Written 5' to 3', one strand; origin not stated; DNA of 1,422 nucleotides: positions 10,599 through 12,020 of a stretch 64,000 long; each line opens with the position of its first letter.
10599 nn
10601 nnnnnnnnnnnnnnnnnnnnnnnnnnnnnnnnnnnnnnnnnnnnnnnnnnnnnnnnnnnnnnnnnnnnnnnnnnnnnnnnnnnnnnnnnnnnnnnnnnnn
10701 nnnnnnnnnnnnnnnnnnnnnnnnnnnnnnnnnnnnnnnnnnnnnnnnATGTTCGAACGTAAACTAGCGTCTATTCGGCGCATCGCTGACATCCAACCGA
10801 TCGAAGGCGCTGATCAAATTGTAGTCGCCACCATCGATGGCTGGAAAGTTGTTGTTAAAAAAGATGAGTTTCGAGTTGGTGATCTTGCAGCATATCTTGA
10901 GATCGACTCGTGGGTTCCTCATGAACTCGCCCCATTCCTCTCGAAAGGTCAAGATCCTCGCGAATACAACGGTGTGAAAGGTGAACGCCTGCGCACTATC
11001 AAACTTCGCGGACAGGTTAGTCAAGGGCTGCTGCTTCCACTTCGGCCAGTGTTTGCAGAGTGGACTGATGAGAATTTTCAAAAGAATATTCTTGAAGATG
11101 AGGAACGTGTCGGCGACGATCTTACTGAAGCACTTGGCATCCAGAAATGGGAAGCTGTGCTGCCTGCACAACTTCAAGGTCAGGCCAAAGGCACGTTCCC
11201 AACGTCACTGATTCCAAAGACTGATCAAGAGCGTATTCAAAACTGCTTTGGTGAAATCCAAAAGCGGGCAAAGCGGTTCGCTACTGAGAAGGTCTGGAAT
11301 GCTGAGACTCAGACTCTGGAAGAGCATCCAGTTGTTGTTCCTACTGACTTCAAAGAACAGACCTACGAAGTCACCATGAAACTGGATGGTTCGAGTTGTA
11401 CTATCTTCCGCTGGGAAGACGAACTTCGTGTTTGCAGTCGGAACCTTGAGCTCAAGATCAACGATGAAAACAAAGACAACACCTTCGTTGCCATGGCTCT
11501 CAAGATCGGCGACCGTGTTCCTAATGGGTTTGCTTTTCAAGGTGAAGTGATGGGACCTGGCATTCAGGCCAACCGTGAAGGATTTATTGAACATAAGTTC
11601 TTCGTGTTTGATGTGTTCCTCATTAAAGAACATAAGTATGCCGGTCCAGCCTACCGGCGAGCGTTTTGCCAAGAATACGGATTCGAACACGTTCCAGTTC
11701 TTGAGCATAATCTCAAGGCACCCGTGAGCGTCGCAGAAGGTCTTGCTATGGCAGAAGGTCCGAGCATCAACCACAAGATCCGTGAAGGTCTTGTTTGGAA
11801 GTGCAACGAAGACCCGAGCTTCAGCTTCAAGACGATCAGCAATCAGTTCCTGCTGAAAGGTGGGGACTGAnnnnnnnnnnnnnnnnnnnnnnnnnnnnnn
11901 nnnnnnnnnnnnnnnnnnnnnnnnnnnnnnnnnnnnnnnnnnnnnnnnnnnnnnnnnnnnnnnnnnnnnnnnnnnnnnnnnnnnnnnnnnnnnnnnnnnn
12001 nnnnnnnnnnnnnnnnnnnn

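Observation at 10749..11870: Second RNA ligase with N-terminal tRNA-binding-like OB domain preceding the KxDG nucleotidyltransferase core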

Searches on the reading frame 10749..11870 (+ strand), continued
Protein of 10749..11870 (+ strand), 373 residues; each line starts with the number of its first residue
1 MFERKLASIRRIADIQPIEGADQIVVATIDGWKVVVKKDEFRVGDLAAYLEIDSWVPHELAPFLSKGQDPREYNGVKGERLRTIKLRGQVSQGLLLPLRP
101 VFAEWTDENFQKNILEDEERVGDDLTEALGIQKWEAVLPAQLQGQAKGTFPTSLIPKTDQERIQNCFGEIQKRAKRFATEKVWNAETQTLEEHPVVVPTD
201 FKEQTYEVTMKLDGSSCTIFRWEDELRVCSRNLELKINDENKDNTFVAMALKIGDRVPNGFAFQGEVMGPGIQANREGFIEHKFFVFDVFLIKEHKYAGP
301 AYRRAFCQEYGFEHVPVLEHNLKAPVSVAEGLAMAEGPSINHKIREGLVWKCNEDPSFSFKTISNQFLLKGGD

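Call 34: predict_structure(alignment_id=A1)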
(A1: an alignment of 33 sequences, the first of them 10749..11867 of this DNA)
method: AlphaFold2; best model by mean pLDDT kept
length: 373 residues; sequences in the alignment: 33
mean_pLDDT: 60.4   pTM: 0.39
mean pLDDT of the five models: 60.4, 58.5, 57.0, 50.4, 45.5
residues with pLDDT >= 90: 13; 70-90: 146; 50-70: 68; < 50: 146
segments of 3 or more residues with pLDDT < 50: 84-90, 137-181, 192-214, 232-234, 273-277, 315-373
pLDDT, mean of each block of 10 residues (from residue 1): 72 87 83 81 89 86 83 87 51 75 55 59 85 61 29 25 29 31 60 45 28 58 75 55 71 87 72 50 73 70 79 55 43 43 42 37 34 28
secondary structure, 60 per line:
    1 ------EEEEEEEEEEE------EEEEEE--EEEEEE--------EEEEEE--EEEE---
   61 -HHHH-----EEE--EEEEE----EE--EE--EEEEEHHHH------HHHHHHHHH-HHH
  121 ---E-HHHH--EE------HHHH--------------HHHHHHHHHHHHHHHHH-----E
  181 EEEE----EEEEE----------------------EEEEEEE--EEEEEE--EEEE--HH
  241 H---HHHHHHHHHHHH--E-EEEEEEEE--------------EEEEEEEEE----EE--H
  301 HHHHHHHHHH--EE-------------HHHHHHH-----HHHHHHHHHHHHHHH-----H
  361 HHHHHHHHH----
elements in order: E7-17 E24-29 E32-37 E46-51 E54-57 H62-65 E71-73 E76-80 E93-97 H98-101 H108-116 H126-129 H140-143 H158-174 E180-184 E189-193 E216-222 E225-230 E233-236 H245-256 E261-268 E283-291 H300-310 H328-334 H340-354 H360-369

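Call 35: search_protein_representatives(protein=window:10749-11870:+)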
Query: 373 residues. Proteins with E-value up to 0.001 (for the whole library): 7885; up to 1e-10: 4853; up to 1e-30: 2002. The best 150 are listed.
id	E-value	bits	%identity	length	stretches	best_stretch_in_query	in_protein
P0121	4.1e-145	499.8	62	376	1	3-369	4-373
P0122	3.7e-94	332.1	53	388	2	1-171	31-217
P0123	1.9e-92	326.5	56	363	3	1-169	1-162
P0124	1.9e-91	323.2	59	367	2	4-170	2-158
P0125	1.0e-90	320.7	61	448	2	4-173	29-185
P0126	5.9e-89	314.9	55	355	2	3-170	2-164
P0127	7.2e-89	314.7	52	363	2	1-174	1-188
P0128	2.0e-88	313.2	50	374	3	204-370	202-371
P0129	4.9e-88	311.9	53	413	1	4-373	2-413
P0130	6.9e-88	311.4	58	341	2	4-166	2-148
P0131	3.9e-87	309.0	56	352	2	4-171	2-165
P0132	3.9e-86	305.7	47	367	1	3-372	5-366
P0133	1.0e-85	304.3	57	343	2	3-170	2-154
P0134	1.4e-84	300.6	51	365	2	3-174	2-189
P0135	7.0e-84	298.3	51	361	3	3-171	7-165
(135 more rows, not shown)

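Call 41: find_encoding_contigs(protein=P0016, flank=8000, max_places=2)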
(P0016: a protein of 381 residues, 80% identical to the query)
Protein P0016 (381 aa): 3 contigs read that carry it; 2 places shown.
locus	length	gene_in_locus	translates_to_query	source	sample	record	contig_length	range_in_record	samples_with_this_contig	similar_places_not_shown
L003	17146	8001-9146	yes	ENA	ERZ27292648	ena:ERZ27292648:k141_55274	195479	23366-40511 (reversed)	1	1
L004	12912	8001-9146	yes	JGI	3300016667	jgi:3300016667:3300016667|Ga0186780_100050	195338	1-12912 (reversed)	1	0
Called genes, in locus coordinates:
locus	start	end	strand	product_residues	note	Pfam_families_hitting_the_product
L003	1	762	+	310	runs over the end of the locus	PF01145:Band_7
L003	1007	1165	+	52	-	-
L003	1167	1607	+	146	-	-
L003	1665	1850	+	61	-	-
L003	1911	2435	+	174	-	-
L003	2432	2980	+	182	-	-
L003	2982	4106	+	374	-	PF01068:DNA_ligase_A_M, PF14743:DNA_ligase_OB_2 (weak)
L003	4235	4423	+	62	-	-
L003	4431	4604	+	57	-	-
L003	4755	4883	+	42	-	-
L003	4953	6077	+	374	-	PF09511:RNA_lig_T4_1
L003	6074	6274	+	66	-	-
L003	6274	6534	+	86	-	-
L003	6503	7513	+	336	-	PF07885:Ion_trans_2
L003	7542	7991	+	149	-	-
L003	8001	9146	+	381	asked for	PF21189:PHA02142, PF09414:RNA_ligase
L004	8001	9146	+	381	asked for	PF21189:PHA02142, PF09414:RNA_ligase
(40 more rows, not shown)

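Call 42: find_encoding_contigs(protein=P0057, flank=8000, max_places=2)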
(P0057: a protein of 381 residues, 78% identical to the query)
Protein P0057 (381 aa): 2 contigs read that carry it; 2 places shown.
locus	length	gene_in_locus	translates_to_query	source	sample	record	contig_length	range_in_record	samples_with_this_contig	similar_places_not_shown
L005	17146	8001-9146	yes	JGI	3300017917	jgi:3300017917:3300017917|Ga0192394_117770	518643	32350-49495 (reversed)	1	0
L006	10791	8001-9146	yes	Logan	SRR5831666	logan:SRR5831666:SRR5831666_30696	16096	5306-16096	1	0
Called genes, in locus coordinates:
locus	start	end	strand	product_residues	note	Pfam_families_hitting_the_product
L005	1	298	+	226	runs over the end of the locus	-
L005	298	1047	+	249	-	PF05050:Methyltransf_21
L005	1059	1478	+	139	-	-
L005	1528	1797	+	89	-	-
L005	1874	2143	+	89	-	-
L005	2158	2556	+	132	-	-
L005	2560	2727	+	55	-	-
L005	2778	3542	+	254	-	PF05050:Methyltransf_21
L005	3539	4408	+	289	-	PF01073:3Beta_HSD (weak), PF01370:Epimerase, PF02719:Polysacc_synt_2 (faint), PF04321:RmlD_sub_bind (weak), PF05368:NmrA (faint), PF07993:NAD_binding_4 (faint), PF16363:GDP_Man_Dehyd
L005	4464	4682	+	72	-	-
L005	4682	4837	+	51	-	-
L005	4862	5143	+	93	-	-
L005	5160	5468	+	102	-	-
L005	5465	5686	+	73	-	-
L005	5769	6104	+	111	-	-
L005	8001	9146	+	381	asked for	PF21189:PHA02142, PF09414:RNA_ligase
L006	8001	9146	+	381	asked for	PF21189:PHA02142, PF09414:RNA_ligase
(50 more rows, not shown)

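Call 43: predict_structure(alignment_id=A2)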
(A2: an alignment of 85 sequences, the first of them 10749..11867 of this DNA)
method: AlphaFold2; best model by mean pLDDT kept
length: 373 residues; sequences in the alignment: 85
mean_pLDDT: 93.7   pTM: 0.88
mean pLDDT of the five models: 93.7, 93.3, 93.2, 92.8, 92.5
residues with pLDDT >= 90: 315; 70-90: 49; 50-70: 8; < 50: 1
segments of 3 or more residues with pLDDT < 50: none
pLDDT, mean of each block of 10 residues (from residue 1): 85 96 96 96 95 96 97 97 95 93 73 76 94 90 92 94 93 90 87 92 98 97 98 96 97 98 98 95 98 98 98 98 96 97 97 97 94 53
secondary structure, 60 per line:
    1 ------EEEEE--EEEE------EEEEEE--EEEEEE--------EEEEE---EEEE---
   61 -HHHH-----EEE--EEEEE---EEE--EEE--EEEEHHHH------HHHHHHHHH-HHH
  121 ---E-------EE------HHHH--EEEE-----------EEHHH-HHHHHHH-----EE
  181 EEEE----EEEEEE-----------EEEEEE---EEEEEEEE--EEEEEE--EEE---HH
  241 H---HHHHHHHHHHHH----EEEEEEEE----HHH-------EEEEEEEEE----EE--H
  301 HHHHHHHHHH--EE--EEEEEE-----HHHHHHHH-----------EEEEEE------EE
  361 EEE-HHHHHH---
elements in order: E7-11 E14-17 E24-29 E32-37 E46-50 E54-57 H62-65 E71-73 E76-80 E84-86 E89-91 E94-97 H98-101 H108-116 H140-143 E146-149 H167-173 E179-184 E189-194 E206-211 E215-222 E225-230 E233-235 H245-256 E261-268 E283-291 H300-310 E317-322 H328-335 E347-352 E359-363 H365-370

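Call 60: get_annotated_region(hit=H1, flank=6000)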
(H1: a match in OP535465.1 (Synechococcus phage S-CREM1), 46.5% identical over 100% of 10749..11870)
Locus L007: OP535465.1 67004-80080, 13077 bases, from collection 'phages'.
description: Synechococcus phage S-CREM1, complete genome.
organism: Synechococcus phage S-CREM1 (NCBI taxid 2982919)
taxonomy: Viruses; Duplodnaviria; Heunggongvirae; Uroviricota; Caudoviricetes; Kyanoviridae
host: Synechococcus sp. CB0101; source: -; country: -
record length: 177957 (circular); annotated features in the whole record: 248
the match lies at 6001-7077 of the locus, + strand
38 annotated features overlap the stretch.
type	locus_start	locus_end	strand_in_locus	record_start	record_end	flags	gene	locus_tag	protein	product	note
CDS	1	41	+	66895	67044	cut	-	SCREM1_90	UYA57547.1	hypothetical protein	-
CDS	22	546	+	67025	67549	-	-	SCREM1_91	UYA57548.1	pyrimidine dimer DNA glycosylase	-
CDS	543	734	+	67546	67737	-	-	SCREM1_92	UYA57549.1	hypothetical protein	-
CDS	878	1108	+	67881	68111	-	-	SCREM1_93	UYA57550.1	hypothetical protein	-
CDS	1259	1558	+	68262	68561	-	-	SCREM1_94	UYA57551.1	hypothetical protein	-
CDS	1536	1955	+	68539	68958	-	-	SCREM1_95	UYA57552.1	hypothetical protein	-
CDS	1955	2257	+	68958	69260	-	-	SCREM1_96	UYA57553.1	hypothetical protein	-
CDS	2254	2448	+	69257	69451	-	-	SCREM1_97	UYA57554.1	hypothetical protein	-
CDS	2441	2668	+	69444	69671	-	-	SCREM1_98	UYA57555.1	high potential iron protein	-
CDS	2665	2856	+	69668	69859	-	-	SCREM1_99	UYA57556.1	hypothetical protein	-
CDS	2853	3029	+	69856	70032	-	-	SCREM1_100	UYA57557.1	hypothetical protein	-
CDS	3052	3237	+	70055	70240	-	-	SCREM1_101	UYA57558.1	hypothetical protein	-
CDS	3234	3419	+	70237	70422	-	-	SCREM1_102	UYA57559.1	hypothetical protein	-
CDS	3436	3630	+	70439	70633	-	-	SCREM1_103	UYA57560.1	hypothetical protein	-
CDS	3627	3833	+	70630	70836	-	-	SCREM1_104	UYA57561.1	hypothetical protein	-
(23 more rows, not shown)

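Call 61: get_annotated_region(hit=H16, flank=12000)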
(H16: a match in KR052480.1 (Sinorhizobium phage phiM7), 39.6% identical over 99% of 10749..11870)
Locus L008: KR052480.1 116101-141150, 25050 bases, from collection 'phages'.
description: Sinorhizobium phage phiM7, complete genome.
organism: Sinorhizobium phage phiM7 (NCBI taxid 1647403)
taxonomy: Viruses; Duplodnaviria; Heunggongvirae; Uroviricota; Caudoviricetes; Emdodecavirus; Emdodecavirus M7
host: Sinorhizobium meliloti; source: -; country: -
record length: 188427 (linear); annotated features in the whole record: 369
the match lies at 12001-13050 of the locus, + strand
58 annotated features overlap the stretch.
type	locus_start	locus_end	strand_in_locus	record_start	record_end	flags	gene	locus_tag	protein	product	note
CDS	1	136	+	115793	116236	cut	-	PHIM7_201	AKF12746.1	hypothetical protein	gp201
CDS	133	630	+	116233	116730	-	-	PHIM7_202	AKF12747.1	hypothetical protein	gp202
CDS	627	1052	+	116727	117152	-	-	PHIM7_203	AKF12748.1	hypothetical protein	gp203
CDS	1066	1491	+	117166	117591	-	-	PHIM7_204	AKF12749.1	aspartyl-tRNA amidotransferase subunit B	gp204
CDS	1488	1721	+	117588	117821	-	-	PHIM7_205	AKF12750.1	hypothetical protein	gp205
CDS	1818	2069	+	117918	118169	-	-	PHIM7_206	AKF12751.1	hypothetical protein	gp206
CDS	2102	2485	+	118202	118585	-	-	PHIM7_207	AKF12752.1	hypothetical protein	gp207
CDS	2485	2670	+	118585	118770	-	-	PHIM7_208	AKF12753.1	hypothetical protein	gp208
CDS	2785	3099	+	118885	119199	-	-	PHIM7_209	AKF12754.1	hypothetical protein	gp209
CDS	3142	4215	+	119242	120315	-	-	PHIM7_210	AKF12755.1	bifunctional nicotinamide/nicotinate mononucleotide adenylyltransferase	gp210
CDS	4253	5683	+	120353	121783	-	-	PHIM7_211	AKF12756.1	nicotinate phosphoribosyltransferase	gp211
CDS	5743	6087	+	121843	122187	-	-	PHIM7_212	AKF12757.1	hypothetical protein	gp212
CDS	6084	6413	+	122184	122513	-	-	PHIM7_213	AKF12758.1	hypothetical protein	gp213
CDS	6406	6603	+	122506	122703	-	-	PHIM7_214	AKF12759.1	hypothetical protein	gp214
CDS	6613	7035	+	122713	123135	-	-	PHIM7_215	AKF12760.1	putative aminoacyl-tRNA hydrolase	gp215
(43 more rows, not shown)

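Call 65: fold_search(model_id=the predicted structure, library=viral)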
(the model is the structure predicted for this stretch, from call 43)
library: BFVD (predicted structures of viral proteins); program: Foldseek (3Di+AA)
matches with E <= 10: 430; with E <= 0.001: 89
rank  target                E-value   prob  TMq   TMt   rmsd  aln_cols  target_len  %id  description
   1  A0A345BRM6            1.3e-31  1.00  0.79  0.76   4.2       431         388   33  (no name in the UniProt tables at hand)
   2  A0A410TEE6            8.3e-16  1.00  0.65  0.57   6.1       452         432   18  (no name in the UniProt tables at hand)
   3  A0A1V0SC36            2.8e-14  1.00  0.48  0.77   5.2       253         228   27  RNA ligase [Catovirus CTV1]
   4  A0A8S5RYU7            9.2e-14  1.00  0.59  0.44   8.7       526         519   11  Naegleria gruberi RNA ligase repair, adenylyltransferase, LIGASE [Myoviridae sp. ctNQV2]
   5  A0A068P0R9            2.1e-11  1.00  0.28  0.37  11.8       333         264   16  (no name in the UniProt tables at hand)
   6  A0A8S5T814            2.7e-10  1.00  0.36  0.43   3.9       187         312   21  RNA ligase [Podoviridae sp. ctU557]
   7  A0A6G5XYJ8            1.3e-09  1.00  0.40  0.41  15.2       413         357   12  (no name in the UniProt tables at hand)
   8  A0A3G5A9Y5            6.6e-09  1.00  0.35  0.34  16.1       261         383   12  Uncharacterized protein [Hyperionvirus sp.]
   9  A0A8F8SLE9            6.9e-09  1.00  0.36  0.42   4.9       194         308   19  (no name in the UniProt tables at hand)
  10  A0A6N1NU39            1.4e-08  1.00  0.35  0.37   4.0       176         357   18  RNA ligase domain-containing protein [Tupanvirus deep ocean]
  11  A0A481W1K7            4.4e-08  1.00  0.34  0.18  17.3       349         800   15  (no name in the UniProt tables at hand)
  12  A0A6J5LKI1            1.5e-07  1.00  0.27  0.78   3.1       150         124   23  Uncharacterized protein [uncultured Caudovirales phage]
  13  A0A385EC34            7.7e-07  1.00  0.32  0.33   4.5       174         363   18  RNA ligase [Caulobacter phage CcrBL9]
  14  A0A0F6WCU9            1.0e-06  1.00  0.31  0.29  12.4       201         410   17  RNA ligase [Sinorhizobium phage phiN3]
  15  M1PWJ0                1.4e-06  1.00  0.36  0.42   4.1       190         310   22  (no name in the UniProt tables at hand)
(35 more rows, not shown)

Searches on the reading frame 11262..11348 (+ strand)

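Call 46: search_protein_families(library=pfam, proteins=[window:11262-11348:+], max_evalue=10)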
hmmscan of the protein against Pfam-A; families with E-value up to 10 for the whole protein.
window:11262-11348:+ (29 aa): 1 family
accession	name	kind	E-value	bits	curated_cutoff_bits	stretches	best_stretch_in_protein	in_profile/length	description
PF10197.14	Cir_N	-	0.034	14.8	22.6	1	9-22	11-24/37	N-terminal domain of CBF1 interacting co-repressor CIR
